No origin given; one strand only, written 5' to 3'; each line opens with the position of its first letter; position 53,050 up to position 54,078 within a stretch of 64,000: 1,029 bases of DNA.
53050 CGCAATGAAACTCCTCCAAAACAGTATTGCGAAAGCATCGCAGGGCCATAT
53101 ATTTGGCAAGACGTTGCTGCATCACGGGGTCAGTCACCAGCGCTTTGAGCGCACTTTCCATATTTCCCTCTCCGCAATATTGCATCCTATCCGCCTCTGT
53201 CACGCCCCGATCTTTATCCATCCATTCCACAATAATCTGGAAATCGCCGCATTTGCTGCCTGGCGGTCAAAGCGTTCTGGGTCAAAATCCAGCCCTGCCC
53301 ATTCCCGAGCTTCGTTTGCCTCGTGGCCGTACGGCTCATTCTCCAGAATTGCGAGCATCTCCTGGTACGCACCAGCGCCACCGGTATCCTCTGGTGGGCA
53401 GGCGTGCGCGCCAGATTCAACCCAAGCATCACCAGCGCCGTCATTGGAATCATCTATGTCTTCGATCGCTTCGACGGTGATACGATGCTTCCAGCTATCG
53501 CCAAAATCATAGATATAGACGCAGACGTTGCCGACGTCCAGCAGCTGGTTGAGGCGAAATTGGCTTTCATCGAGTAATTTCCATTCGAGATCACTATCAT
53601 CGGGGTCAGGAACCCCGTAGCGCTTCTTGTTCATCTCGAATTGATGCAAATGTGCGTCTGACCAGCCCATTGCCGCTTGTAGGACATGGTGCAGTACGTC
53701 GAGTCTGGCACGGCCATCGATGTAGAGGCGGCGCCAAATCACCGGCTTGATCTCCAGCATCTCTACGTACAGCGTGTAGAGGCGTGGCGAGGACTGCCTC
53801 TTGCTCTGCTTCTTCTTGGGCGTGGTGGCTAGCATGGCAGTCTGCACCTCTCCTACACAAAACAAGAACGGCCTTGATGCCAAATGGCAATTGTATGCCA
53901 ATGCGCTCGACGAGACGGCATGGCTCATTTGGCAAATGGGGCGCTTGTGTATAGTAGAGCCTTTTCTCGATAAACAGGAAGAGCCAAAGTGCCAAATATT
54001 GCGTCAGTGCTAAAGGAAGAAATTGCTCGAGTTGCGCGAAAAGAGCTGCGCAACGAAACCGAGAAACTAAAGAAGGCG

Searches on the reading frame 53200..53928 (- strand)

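Call 28: search_protein_families(library=pfam, proteins=[window:53200-53928:-], max_evalue=0.001)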
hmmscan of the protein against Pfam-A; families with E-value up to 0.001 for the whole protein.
window:53200-53928:- (242 aa): 1 family
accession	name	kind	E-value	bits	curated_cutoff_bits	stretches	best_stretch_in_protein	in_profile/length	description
PF07929.16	PRiA4_ORF3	-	2.6e-52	177.5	26.6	1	50-223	2-172/173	Plasmid pRiA4b ORF-3-like protein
